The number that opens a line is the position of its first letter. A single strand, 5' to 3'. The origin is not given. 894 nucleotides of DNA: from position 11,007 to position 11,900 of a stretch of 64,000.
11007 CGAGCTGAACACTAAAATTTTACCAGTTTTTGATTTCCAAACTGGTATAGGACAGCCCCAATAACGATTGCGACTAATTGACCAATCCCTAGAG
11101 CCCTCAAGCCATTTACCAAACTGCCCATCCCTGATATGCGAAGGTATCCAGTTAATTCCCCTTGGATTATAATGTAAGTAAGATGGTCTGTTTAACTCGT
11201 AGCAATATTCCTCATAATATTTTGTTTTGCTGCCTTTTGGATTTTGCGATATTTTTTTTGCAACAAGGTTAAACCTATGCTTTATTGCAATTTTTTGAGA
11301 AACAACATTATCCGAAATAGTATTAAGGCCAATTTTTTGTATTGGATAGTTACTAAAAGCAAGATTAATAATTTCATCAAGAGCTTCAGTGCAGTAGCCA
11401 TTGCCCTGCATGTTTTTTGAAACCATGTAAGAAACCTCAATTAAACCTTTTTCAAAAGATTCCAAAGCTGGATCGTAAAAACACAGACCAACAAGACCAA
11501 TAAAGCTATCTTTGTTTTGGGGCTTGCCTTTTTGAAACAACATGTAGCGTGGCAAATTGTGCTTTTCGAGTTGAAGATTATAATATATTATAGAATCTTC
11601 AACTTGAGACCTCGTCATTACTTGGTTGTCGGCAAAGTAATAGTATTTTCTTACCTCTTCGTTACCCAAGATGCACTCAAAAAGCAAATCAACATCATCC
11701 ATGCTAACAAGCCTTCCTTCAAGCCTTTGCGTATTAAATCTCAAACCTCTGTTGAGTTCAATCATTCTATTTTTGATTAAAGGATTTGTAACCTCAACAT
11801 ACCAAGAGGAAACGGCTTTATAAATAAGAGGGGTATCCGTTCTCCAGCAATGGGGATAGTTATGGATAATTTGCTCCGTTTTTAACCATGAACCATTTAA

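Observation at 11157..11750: Second GNAT (RimJ/RimL-type) domain inserted into the IleRS catalytic body just before the 'INWIP' block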

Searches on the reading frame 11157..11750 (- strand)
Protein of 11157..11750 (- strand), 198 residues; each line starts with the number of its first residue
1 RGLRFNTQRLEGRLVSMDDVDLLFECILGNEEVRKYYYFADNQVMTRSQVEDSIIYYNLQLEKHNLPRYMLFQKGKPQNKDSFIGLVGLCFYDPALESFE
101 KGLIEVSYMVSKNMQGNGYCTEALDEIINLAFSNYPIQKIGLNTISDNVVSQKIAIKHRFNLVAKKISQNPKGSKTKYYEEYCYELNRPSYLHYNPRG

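Call 4: search_protein_families(library=ncbifam, proteins=[window:11157-11750:-], max_evalue=0.1)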
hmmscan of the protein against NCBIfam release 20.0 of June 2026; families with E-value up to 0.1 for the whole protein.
window:11157-11750:- (198 aa): 4 families
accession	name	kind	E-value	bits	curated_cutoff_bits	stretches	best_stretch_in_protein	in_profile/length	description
NF040503.1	resist_ArsN1a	equivalog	0.0043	16.8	170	1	83-163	59-136/159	arsinothricin resistance N-acetyltransferase ArsN1 family A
NF007539.0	PRK10151.1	equivalog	0.013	15.1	184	1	82-162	77-152/179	50S ribosomal protein L7/L12-serine acetyltransferase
TIGR01575.1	rimI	equivalog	0.017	15.2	86.4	1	99-164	54-116/132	ribosomal protein S18-alanine N-acetyltransferase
NF008072.0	PRK10809.1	equivalog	0.099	12.4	190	0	97-160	100-161/194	ribosomal protein S5-alanine N-acetyltransferase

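Call 6: search_solved_structures(query=window:11157-11750:-, max_evalue=1, show_alignments=3)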
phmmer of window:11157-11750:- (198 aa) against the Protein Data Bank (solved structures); distinct sequences matched with E-value up to 1: 6.
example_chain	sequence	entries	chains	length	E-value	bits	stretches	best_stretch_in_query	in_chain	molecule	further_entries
2fck_A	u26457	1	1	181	0.00015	25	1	5-158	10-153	ribosomal-protein-serine acetyltransferase, putative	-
3tth_A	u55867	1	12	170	0.0025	20.9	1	79-167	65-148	Spermidine N1-acetyltransferase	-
1nsl_A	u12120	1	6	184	0.011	18.8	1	11-152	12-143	Probable acetyltransferase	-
7cun_G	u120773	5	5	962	0.028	17.5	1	134-190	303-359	Integrator complex subunit 7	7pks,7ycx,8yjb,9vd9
8rbx_g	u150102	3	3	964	0.028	17.5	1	134-190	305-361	Integrator complex subunit 7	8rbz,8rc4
3r95_A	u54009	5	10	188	0.61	13.2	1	85-162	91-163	MccE protein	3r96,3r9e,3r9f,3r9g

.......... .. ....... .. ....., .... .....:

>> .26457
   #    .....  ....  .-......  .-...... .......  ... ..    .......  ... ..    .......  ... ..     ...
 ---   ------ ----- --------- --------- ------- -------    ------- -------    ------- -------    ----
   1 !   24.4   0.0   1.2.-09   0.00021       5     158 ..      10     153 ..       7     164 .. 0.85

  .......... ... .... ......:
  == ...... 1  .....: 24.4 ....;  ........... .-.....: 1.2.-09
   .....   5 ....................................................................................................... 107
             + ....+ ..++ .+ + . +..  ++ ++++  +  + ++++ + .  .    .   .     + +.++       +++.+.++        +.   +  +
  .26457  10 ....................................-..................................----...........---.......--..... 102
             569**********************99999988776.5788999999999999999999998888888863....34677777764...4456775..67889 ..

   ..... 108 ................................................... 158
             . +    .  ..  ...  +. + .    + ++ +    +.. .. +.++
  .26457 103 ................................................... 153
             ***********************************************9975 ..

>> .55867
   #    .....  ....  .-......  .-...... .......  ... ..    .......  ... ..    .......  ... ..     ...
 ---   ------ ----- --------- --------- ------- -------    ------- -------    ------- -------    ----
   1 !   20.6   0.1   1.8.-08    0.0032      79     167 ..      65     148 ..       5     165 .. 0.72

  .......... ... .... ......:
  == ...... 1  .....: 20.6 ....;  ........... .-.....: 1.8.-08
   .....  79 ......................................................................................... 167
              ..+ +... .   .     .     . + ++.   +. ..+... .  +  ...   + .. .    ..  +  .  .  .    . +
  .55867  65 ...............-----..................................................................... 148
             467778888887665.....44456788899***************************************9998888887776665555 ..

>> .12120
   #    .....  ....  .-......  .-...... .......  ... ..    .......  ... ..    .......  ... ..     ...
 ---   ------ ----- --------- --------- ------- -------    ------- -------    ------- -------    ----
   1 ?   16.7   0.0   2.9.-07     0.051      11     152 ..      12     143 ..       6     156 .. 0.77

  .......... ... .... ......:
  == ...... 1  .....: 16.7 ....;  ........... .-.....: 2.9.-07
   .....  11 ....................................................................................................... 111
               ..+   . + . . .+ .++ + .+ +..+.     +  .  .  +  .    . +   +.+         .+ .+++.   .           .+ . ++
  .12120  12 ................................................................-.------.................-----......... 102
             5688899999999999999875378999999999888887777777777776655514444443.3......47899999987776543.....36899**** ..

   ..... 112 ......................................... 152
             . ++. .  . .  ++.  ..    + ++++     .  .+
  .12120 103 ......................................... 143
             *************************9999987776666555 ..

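Call 21: search_solved_structures(query=A2, max_evalue=0.01, show_alignments=4)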
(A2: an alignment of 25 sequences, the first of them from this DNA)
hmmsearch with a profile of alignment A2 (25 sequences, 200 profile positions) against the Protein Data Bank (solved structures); distinct sequences matched with E-value up to 0.01: 62 (the best 60 are shown).
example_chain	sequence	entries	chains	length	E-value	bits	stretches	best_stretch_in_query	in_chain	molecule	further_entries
6edd_A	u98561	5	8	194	2.6e-17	66.3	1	9-162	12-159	Acetyltransferase PA3944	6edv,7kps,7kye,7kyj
3fbu_A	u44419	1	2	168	2.2e-16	63.3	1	12-188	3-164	Acetyltransferase, GNAT family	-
7kpp_A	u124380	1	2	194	9.7e-16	61.2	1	9-162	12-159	Acetyltransferase PA3944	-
2fck_A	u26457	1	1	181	6.1e-12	48.8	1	11-163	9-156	ribosomal-protein-serine acetyltransferase, putative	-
3tth_A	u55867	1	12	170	1.6e-11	47.5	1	16-165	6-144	Spermidine N1-acetyltransferase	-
1nsl_A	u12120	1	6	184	1.6e-11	47.4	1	16-192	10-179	Probable acetyltransferase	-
6vfm_A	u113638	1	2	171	2e-10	43.9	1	15-163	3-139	Spermidine N1-acetyltransferase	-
3igr_A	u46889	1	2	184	8.3e-10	41.8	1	51-162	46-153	Ribosomal-protein-S5-alanine N-acetyltransferase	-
6vfn_A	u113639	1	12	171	1.8e-09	40.7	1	15-163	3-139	Spermidine N1-acetyltransferase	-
8fv0_C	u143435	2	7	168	1.6e-08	37.6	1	17-172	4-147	Diamine N-acetyltransferase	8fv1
6dau_A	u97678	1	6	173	2.2e-08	37.2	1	16-162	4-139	Spermidine N1-acetyltransferase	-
4r9m_A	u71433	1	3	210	2.3e-08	37.1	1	15-163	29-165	Spermidine N(1)-acetyltransferase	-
5wif_A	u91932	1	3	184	2.3e-08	37.1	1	12-167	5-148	Spermidine N1-acetyltransferase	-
6cy6_A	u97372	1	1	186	2.4e-08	37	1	16-163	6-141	Spermidine N(1)-acetyltransferase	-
6d72_A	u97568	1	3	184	2.4e-08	37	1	12-167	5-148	Spermidine N1-acetyltransferase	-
1s7k_A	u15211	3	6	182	0.00028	23.8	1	17-165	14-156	acetyl transferase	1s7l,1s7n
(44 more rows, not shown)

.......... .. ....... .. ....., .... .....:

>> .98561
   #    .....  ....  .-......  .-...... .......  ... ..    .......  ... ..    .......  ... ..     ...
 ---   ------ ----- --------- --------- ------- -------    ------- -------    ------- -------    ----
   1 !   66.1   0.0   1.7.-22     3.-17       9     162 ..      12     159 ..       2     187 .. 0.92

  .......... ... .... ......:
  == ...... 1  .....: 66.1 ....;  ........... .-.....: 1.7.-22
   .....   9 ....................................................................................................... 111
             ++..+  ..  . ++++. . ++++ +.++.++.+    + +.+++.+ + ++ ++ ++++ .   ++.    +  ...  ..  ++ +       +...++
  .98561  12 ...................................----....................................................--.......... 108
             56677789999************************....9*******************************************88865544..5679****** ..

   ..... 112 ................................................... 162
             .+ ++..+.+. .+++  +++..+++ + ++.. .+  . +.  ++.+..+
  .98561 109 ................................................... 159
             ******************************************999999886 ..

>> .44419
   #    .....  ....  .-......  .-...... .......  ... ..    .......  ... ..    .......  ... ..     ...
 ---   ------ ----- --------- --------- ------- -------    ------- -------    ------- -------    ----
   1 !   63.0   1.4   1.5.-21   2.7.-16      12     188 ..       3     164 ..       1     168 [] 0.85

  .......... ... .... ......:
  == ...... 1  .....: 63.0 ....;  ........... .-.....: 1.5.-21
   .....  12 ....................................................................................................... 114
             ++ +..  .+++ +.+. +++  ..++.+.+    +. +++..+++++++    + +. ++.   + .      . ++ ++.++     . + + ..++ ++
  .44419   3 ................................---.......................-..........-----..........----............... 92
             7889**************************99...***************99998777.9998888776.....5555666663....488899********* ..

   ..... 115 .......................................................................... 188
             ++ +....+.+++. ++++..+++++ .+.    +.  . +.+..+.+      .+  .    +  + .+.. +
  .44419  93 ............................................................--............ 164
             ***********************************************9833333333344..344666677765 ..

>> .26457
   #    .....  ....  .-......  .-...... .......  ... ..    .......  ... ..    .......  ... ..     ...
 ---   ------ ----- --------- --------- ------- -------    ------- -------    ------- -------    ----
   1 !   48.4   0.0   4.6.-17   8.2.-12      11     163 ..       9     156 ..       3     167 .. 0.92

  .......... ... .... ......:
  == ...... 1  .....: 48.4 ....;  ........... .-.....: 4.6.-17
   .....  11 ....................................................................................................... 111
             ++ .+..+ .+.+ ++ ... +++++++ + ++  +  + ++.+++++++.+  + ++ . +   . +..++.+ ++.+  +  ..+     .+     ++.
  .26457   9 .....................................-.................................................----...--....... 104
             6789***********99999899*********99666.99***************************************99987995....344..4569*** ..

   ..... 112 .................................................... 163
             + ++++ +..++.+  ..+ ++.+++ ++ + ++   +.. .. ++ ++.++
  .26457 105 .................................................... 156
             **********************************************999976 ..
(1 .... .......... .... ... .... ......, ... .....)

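Call 27: find_related_loci(query=A3, collection=genome_contigs, flank=6000)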
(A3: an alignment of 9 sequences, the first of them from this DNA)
Query A3 (198 aa) in genome_contigs; peptide patterns used: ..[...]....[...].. (x = any residue, [..] = any of these).
73 stretches matched a pattern; 6 encode a relative of the query (tblastn E <= 1e-3); 6 distinct loci.
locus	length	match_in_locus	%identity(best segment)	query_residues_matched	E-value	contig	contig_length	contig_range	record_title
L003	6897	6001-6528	38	7-188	2e-38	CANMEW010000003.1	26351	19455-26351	MAG: Rickettsiales bacterium isolate ZH-13may13-17 genome assembly, contig: ZH-13May13-17.fna-C3, whole genome shotgun s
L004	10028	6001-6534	39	5-188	4e-37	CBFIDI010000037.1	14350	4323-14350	MAG: Rickettsiales bacterium isolate Co_bin_67_permissive genome assembly, contig: Co_bin_67_permissive_c39, whole genom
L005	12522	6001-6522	39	7-186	1e-35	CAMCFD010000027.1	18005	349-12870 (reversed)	MAG: Rickettsia typhi isolate MiH-22jul19-124 genome assembly, contig: MiH-22jul19-C6037, whole genome shotgun sequence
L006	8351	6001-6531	34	7-190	3e-35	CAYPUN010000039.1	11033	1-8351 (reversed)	MAG TPA_asm: uncultured Rickettsia sp. isolate SRP286056_co2_541 genome assembly, contig: NODE_9894_length_11033_cov_5.9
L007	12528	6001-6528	34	7-190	6e-25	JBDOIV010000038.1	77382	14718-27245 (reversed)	MAG: Rickettsiales bacterium isolate ipaMAG-0929 ipaMAG-0929_c38, whole genome shotgun sequence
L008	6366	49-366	39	66-175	2e-24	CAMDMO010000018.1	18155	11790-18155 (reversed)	MAG: Rickettsia typhi isolate MoE-23oct19-109 genome assembly, contig: MoE-23oct19-C3609, whole genome shotgun sequence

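Call 41: find_homologous_proteins(query=A2, max_evalue=0.00001)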
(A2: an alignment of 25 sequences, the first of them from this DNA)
Query A2 (25 sequences) (198 aa, profile of the alignment): 16 proteins with E <= 0.00001 among 1517 candidates.
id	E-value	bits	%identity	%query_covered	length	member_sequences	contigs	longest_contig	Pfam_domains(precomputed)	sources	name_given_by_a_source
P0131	8.2e-47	177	27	90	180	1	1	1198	PF13302.14,PF00583.32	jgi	-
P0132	7.1e-44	168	31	83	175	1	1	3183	PF13302.14,PF00583.32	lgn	-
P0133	1.1e-43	167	30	48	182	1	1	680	PF13302.14,PF00583.32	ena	-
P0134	9.1e-42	161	28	73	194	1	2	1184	PF13302.14,PF00583.32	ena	-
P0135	2.4e-40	156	28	65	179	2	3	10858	PF13302.14,PF00583.32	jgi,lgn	-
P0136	3.9e-24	103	30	44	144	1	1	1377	PF13302.14,PF18454.8,PF00583.32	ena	-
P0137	1.6e-19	88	28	43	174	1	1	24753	PF13302.14,PF00583.32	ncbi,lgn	-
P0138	1.6e-19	88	25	61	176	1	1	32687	PF13302.14,PF00583.32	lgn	-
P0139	3.2e-18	84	27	78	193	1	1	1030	PF13420.14,PF13302.14,PF00583.32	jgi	jgi:ribosomal-protein-alanine N-acetyltransferase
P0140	1.7e-14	72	22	26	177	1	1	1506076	PF13302.14,PF00583.32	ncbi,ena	-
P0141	2.1e-11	62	29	35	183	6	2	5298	PF13302.14,PF00583.32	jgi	jgi:ribosomal-protein-alanine N-acetyltransferase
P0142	7.4e-11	60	29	47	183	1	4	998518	PF13302.14,PF00583.32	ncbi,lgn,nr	ncbi:MAG: N-acetyltransferase [Calditrichaeota bacterium]|nr:MAG: N-acetyltransferase [Calditrichota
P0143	4.1e-8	51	28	35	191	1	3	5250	PF13302.14,PF00583.32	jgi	jgi:[ribosomal protein S5]-alanine N-acetyltransferase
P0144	8.2e-8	50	30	35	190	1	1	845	PF13302.14,PF00583.32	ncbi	-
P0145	8.3e-8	50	25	35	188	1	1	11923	PF13302.14,PF00583.32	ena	-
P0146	9.7e-8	50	-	-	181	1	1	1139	PF13420.14,PF13302.14,PF00583.32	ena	-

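Call 42: find_encoding_contigs(protein=P0135, flank=6000, max_places=3)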
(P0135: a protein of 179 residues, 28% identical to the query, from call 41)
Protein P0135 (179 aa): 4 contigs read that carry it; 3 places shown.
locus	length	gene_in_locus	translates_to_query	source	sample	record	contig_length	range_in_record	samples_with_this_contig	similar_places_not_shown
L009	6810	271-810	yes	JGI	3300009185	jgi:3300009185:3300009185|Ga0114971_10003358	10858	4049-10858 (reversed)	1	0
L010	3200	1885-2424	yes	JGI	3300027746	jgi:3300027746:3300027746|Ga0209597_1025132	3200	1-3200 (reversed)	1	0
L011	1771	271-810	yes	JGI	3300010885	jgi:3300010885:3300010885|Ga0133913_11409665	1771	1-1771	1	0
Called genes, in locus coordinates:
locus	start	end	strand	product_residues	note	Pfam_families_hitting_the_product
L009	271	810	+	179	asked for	PF00583:Acetyltransf_1, PF13302:Acetyltransf_3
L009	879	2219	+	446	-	PF05697:Trigger_N, PF00254:FKBP_C, PF05698:Trigger_C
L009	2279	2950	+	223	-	PF02666:PS_Dcarbxylase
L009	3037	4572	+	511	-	PF01039:Carboxyl_trans, PF03255:ACCA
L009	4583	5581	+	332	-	PF00586:AIRS, PF02769:AIRS_C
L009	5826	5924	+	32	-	-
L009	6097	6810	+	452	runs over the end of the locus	-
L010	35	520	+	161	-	PF13183:Fer4_8 (faint), PF12797:Fer4_2 (faint), PF13237:Fer4_10 (weak), PF12800:Fer4_4 (faint), PF12838:Fer4_7, PF13187:Fer4_9, PF14697:Fer4_21 (weak), PF00037:Fer4, +2 more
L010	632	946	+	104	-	PF00829:Ribosomal_L21p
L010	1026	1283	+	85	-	PF01016:Ribosomal_L27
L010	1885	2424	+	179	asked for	PF00583:Acetyltransf_1, PF13302:Acetyltransf_3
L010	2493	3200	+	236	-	?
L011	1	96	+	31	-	?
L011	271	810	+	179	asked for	PF00583:Acetyltransf_1, PF13302:Acetyltransf_3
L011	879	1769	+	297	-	?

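Call 47: predict_structure(alignment_id=A2)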
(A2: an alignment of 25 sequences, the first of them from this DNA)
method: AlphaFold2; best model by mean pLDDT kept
length: 198 residues; sequences in the alignment: 25
mean_pLDDT: 94.7   pTM: 0.89
mean pLDDT of the five models: 94.7, 94.3, 94.0, 93.5, 93.2
residues with pLDDT >= 90: 180; 70-90: 15; 50-70: 2; < 50: 1
segments of 3 or more residues with pLDDT < 50: none
pLDDT, mean of each block of 10 residues (from residue 1): 85 98 98 96 97 97 96 96 97 93 96 96 97 95 97 98 94 90 97 81
secondary structure, 60 per line:
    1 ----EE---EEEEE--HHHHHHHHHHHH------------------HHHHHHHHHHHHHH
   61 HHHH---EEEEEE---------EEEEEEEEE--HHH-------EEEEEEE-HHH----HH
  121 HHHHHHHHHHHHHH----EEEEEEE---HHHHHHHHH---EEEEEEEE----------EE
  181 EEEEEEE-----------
elements in order: E10-14 H17-28 H47-64 E68-73 E83-91 E104-110 H119-134 E139-145 H149-157 E161-168 E179-187

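Call 50: fold_search(model_id=the predicted structure, library=pdb)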
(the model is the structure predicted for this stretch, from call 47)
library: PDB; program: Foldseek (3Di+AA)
matches with E <= 10: 1015; with E <= 0.001: 471
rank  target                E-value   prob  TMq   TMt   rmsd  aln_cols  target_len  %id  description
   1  1s7l                  9.8e-11  1.00  0.72  0.79   3.3       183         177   16  RimL- Ribosomal L7/L12 alpha-N-protein acetyltransferase in complex with Coenzyme A (CoA-Cys134 Disulfide) (released 2005-03-15)
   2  1s7n_C                1.3e-10  1.00  0.68  0.75   3.4       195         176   14  Ribosomal L7/L12 alpha-N-protein acetyltransferase in complex with Coenzyme A (CoA free sulfhydryl) (released 2005-03-15)
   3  8fv0_B                1.7e-10  1.00  0.66  0.78   4.2       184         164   18  SpeG spermidine N-acetyltransferase from Staphylococcus aureus in complex with spermine (released 2023-04-26)
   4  1z9u_B                1.8e-10  1.00  0.72  0.80   3.6       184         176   15  Structural Genomics, The crystal structure of the acetyl transferase, modifies N-terminal serine of 50S ribosomal subu (released 2005-07-05)
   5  1s7n_A                1.8e-10  1.00  0.69  0.76   3.8       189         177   15  Ribosomal L7/L12 alpha-N-protein acetyltransferase in complex with Coenzyme A (CoA free sulfhydryl) (released 2005-03-15)
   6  1s7n_B                3.3e-10  1.00  0.68  0.74   3.7       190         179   16  Ribosomal L7/L12 alpha-N-protein acetyltransferase in complex with Coenzyme A (CoA free sulfhydryl) (released 2005-03-15)
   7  1z9u_A                5.6e-10  1.00  0.69  0.78   3.5       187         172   16  Structural Genomics, The crystal structure of the acetyl transferase, modifies N-terminal serine of 50S ribosomal subu (released 2005-07-05)
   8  6edd_A                6.0e-10  1.00  0.77  0.82   3.0       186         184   15  Crystal structure of a GNAT Superfamily PA3944 acetyltransferase in complex with CoA (P1 space group) (released 2018-08-22)
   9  3juw_A                6.7e-10  1.00  0.68  0.80   3.8       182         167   15  Putative GnaT-family acetyltransferase from Bordetella pertussis. (released 2009-09-22)
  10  6e1x_C                7.1e-10  1.00  0.69  0.76   4.0       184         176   15  Crystal structure of product-bound complex of spermidine/spermine N-acetyltransferase SpeG (released 2019-07-10)
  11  8fv1_A                9.6e-10  1.00  0.68  0.80   4.1       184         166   17  SpeG spermidine N-acetyltransferase from Staphylococcus aureus in complex with spermine (released 2023-02-08)
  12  3wr7_A                9.6e-10  1.00  0.68  0.77   4.2       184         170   16  Crystal Structure of Spermidine Acetyltransferase from Escherichia coli (released 2015-09-02)
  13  3fbu_B                1.2e-09  1.00  0.70  0.83   3.3       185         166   15  The crystal structure of the acetyltransferase (GNAT family) from Bacillus anthracis (released 2008-12-23)
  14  7kps_B                1.3e-09  1.00  0.77  0.82   3.1       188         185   15  Structure of a GNAT superfamily PA3944 acetyltransferase in complex with AcCoA (released 2020-11-25)
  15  6cy6                  1.3e-09  1.00  0.63  0.72   4.8       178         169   16  Crystal structure of spermidine/spermine N-acetyltransferase SpeG from Escherichia coli in complex with tris(hydroxymeth (released 2018-04-18)
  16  3fbu_A                1.7e-09  1.00  0.69  0.81   3.5       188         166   14  The crystal structure of the acetyltransferase (GNAT family) from Bacillus anthracis (released 2008-12-23)
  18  2fck                  1.7e-09  1.00  0.66  0.73   4.1       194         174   19  Structure of a putative ribosomal-protein-serine acetyltransferase from Vibrio cholerae. (released 2006-02-28)
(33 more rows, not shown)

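Call 66: search_protein_representatives(alignment_id=A2)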
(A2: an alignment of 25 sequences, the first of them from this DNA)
Query: 25 sequences, 200 profile positions. Proteins with E-value up to 0.001 (for the whole library): 61155; up to 1e-10: 14534; up to 1e-30: 64. The best 150 are listed.
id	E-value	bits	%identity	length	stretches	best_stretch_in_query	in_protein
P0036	4.0e-71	255.1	-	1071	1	1-194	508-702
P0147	8.4e-71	254.0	-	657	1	4-195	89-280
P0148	4.3e-70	251.7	-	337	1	1-193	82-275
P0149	9.7e-67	240.8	-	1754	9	54-197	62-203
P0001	1.2e-66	240.5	-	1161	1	10-200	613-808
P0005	2.0e-58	213.6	-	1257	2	10-198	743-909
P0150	2.0e-57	210.4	-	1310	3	11-185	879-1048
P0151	2.9e-53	196.8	-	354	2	9-170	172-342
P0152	2.5e-52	193.8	-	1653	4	12-193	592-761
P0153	1.0e-51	191.8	-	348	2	9-163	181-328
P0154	7.5e-49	182.4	-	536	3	11-166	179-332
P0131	2.6e-47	177.4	-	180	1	13-184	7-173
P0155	1.9e-45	171.3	-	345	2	9-162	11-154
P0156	3.9e-45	170.3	-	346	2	10-168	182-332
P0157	4.2e-45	170.2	-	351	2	12-167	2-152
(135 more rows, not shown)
